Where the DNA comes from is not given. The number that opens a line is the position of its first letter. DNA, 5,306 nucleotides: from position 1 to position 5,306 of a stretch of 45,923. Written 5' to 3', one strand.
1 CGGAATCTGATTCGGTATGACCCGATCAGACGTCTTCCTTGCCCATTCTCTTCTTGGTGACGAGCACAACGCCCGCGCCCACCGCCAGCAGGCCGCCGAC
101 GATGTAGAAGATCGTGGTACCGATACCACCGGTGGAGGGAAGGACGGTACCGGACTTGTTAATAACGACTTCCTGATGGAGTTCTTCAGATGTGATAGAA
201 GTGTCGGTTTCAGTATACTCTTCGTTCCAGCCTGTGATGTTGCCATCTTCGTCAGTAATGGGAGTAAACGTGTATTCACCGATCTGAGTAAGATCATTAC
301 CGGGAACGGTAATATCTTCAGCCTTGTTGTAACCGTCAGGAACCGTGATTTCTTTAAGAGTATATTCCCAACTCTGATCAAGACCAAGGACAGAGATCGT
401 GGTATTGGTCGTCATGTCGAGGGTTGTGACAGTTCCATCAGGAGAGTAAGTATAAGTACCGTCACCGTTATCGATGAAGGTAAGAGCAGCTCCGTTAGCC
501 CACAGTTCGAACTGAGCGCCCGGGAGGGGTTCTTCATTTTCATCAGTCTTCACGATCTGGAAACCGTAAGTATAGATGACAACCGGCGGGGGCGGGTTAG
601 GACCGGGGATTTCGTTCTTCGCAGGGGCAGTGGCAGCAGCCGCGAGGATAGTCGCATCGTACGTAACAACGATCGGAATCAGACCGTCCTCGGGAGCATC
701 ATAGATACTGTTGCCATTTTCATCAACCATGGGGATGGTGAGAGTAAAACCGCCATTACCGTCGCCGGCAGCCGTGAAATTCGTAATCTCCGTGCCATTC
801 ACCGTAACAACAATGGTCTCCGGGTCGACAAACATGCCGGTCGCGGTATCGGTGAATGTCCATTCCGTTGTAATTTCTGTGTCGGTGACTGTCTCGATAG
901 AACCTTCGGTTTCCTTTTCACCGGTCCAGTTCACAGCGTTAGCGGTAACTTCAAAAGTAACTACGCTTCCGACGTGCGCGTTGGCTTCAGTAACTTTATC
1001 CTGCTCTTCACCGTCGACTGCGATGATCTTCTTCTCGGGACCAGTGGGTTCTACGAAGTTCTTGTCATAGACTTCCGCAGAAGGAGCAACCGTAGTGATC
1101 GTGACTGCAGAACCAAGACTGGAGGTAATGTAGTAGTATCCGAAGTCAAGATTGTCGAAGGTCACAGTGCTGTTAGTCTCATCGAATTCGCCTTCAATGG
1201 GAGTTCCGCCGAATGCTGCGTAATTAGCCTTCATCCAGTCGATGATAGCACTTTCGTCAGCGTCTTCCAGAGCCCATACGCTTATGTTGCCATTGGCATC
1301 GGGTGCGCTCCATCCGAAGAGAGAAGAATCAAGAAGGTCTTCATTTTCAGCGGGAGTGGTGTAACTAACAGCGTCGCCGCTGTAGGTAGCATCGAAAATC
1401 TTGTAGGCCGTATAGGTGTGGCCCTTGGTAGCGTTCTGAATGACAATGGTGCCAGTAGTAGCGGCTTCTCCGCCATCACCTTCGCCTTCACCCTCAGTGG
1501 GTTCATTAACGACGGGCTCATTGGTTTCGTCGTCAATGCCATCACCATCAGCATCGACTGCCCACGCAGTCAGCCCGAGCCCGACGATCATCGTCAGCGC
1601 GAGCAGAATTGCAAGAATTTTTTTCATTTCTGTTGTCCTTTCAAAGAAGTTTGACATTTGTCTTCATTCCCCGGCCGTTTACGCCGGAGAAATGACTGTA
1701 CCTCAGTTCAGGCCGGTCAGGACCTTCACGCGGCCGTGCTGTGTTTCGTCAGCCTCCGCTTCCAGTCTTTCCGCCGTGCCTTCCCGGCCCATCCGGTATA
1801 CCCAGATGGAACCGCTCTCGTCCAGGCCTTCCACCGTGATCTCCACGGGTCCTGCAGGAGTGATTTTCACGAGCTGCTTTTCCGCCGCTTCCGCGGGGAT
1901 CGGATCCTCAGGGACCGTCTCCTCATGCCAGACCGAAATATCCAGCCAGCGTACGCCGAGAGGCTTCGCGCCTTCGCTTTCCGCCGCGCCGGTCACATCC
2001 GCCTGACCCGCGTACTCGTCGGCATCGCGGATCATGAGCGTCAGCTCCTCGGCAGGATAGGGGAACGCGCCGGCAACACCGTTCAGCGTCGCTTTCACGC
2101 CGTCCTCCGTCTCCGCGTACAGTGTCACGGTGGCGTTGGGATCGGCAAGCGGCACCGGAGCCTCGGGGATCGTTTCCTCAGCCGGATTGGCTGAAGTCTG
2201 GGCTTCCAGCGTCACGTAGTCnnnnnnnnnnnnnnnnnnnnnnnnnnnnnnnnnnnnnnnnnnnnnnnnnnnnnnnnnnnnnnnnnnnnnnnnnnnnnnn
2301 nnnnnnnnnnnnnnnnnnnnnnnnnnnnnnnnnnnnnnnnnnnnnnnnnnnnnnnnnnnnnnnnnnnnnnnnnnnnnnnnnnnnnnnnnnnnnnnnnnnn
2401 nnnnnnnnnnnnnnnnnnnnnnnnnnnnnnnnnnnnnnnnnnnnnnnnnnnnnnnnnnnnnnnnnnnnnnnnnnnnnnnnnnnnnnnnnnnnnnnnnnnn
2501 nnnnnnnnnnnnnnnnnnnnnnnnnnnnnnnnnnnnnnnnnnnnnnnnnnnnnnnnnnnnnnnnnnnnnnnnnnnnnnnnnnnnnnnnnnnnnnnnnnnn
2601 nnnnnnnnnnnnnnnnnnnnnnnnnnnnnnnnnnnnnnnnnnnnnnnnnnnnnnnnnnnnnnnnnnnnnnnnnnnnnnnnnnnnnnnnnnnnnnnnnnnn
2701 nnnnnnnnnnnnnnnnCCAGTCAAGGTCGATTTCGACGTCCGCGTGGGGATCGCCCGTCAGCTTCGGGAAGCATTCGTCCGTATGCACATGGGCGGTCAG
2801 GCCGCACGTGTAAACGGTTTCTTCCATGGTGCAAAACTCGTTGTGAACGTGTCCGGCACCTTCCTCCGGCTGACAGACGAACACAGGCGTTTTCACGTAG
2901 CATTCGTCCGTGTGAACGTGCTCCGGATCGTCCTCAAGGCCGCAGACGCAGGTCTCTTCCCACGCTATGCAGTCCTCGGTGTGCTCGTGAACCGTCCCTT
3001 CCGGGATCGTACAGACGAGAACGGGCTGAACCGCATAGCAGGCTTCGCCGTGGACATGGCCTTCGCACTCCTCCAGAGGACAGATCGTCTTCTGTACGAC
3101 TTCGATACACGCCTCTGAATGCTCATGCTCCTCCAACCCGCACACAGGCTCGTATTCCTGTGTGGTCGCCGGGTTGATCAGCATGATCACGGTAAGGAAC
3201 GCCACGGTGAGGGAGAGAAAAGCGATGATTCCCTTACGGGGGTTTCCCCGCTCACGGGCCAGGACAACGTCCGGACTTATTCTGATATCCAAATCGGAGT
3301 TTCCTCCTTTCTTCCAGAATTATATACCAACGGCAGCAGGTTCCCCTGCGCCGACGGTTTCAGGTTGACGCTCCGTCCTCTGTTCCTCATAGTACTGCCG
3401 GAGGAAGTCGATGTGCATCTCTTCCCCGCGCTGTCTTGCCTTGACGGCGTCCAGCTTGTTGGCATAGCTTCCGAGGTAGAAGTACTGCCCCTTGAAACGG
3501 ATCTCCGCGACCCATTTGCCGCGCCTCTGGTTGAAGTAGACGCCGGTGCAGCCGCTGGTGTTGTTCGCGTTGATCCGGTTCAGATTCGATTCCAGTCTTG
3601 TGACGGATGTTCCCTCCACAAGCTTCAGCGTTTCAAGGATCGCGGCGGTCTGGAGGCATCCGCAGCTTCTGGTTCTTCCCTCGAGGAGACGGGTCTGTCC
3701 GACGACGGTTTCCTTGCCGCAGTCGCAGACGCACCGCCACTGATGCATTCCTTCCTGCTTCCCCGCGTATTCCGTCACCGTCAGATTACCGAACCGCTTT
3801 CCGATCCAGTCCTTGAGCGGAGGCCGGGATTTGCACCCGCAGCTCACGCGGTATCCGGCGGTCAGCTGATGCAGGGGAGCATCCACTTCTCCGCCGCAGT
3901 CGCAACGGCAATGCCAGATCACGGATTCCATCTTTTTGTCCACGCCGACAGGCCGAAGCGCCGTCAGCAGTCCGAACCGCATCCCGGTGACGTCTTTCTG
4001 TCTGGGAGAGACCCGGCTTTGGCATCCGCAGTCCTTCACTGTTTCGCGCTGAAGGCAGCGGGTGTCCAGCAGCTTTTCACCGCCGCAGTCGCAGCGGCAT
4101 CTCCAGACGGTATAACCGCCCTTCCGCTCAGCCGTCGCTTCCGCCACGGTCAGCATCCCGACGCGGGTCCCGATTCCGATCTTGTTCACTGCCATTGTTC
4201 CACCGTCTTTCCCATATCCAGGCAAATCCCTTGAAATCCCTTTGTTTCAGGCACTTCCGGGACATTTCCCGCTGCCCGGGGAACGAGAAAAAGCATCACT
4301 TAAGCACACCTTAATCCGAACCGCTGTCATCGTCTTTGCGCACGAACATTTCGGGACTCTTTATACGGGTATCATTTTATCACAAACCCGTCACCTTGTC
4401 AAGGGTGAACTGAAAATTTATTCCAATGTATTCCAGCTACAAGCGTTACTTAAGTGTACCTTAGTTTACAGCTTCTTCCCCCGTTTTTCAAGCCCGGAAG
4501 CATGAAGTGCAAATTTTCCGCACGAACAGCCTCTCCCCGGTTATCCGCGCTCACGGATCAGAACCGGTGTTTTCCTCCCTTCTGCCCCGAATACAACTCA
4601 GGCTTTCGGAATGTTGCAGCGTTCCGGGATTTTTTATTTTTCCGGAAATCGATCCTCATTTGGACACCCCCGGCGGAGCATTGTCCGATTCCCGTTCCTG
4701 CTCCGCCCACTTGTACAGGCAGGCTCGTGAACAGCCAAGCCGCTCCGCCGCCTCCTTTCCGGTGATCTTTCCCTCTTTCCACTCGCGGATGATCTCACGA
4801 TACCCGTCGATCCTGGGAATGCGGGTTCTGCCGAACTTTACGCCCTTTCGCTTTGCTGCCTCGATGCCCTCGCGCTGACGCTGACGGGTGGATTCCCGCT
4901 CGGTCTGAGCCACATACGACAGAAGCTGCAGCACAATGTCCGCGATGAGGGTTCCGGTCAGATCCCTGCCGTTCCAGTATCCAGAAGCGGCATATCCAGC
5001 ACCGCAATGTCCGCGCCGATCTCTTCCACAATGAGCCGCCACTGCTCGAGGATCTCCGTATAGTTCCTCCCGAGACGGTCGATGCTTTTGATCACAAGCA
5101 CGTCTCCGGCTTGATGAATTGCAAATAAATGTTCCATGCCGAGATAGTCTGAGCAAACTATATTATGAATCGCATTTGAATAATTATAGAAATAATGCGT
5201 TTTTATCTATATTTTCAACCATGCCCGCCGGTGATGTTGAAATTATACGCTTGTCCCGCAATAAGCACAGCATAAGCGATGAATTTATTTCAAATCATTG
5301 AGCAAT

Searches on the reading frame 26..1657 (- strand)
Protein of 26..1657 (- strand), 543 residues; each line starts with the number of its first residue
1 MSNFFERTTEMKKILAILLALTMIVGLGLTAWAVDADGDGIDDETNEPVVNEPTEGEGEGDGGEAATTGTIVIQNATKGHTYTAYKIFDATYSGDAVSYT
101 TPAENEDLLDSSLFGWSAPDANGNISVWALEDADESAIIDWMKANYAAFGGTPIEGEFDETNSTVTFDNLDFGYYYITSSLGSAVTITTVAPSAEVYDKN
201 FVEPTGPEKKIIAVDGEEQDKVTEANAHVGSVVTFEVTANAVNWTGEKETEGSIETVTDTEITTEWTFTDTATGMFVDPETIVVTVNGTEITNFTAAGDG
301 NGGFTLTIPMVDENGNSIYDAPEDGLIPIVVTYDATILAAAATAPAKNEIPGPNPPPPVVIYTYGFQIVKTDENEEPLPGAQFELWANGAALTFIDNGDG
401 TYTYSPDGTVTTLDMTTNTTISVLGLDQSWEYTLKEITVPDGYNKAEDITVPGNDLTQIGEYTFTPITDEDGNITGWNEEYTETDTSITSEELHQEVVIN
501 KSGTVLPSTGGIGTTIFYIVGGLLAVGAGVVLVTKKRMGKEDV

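Call 73: search_protein_families(library=pfam, proteins=[window:26-1657:-], max_evalue=0.001)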
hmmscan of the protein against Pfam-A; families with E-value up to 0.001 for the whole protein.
window:26-1657:- (543 aa): 2 families
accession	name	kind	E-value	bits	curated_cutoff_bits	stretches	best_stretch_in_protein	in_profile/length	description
PF17802.7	SpaA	-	8.2e-10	39.2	23.1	1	366-451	3-74/91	Prealbumin-like fold domain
PF00746.26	Gram_pos_anchor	-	1.2e-06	28.7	20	1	500-537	3-40/43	LPXTG cell wall anchor motif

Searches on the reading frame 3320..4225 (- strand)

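Call 73: search_protein_families(library=pfam, proteins=[window:3320-4225:-], max_evalue=0.001)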
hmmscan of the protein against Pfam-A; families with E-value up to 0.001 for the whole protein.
window:3320-4225:- (301 aa): 1 family
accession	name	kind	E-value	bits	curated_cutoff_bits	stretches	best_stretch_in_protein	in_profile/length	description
PF00847.26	AP2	-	2.7e-05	24.8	33.3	1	227-260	4-40/54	AP2 domain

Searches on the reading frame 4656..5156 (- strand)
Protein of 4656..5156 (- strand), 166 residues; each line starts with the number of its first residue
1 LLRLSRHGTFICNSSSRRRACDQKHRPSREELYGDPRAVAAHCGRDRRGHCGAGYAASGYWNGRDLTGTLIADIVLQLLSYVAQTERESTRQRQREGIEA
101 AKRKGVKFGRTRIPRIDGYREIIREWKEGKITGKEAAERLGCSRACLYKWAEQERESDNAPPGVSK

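Call 73: search_protein_families(library=pfam, proteins=[window:4656-5156:-], max_evalue=0.001)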
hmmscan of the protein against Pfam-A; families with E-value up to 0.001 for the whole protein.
window:4656-5156:- (166 aa): 5 families
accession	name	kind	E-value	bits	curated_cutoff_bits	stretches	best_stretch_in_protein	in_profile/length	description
PF13518.12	HTH_28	-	5.9e-06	26.7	25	1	121-156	4-38/52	Helix-turn-helix domain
PF13384.12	HTH_23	-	1.3e-05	25.3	24.6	1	121-152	9-39/50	Homeodomain-like domain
PF00239.26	Resolvase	-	2.4e-05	24.9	23.3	1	71-106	109-144/145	Resolvase, N terminal domain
PF01527.26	HTH_Tnp_1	-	0.00054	20.6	24.1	0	121-162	14-55/75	Transposase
PF12728.13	HTH_17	-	0.00085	20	27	0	132-153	3-24/51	Helix-turn-helix domain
